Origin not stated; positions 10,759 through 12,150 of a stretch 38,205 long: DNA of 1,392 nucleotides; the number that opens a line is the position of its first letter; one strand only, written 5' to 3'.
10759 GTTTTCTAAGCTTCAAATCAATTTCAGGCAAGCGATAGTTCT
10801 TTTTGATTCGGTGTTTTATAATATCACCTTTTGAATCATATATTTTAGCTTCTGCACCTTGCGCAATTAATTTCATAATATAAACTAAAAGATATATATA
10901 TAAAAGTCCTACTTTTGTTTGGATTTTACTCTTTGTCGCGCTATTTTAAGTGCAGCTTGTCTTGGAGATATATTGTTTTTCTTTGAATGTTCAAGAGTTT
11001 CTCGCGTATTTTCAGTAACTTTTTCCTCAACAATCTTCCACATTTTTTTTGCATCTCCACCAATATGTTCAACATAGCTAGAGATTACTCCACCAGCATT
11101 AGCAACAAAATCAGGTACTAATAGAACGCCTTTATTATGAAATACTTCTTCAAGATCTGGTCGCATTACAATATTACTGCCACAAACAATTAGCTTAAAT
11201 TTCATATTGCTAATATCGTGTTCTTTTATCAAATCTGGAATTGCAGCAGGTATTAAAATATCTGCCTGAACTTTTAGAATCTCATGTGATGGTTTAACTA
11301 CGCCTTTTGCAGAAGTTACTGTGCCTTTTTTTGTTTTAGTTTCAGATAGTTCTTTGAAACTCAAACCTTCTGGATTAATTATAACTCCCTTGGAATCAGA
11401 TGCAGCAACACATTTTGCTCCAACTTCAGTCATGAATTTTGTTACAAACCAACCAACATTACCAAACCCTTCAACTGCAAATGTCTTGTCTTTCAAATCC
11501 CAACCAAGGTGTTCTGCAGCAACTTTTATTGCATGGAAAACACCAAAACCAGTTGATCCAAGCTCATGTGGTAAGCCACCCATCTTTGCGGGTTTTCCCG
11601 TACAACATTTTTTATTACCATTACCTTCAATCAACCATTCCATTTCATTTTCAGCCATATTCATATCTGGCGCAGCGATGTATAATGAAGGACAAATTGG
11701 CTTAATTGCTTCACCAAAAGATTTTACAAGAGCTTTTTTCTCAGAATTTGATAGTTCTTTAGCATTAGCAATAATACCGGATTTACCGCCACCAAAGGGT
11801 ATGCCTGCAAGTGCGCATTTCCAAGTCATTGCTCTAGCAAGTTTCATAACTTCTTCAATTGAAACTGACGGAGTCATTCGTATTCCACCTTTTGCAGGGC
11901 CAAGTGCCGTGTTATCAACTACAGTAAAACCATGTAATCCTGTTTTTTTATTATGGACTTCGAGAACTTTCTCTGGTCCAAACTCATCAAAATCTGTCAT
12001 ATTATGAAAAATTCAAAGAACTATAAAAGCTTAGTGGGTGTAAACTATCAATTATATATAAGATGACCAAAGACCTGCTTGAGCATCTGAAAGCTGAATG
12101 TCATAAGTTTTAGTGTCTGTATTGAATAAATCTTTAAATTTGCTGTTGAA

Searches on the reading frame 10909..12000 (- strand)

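Call 36: search_protein_families(library=pfam, proteins=[window:10909-12000:-], max_evalue=0.001)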
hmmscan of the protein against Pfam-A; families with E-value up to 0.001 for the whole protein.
window:10909-12000:- (363 aa): 2 families
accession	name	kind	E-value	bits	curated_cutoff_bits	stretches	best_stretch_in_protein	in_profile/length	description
PF00208.27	ELFV_dehydrog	-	3.5e-51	174.7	23.4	1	141-361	1-236/241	Glutamate/Leucine/Phenylalanine/Valine dehydrogenase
PF02812.23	ELFV_dehydrog_N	-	5e-33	114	25.3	1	9-124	1-124/129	Glu/Leu/Phe/Val dehydrogenase, dimerisation domain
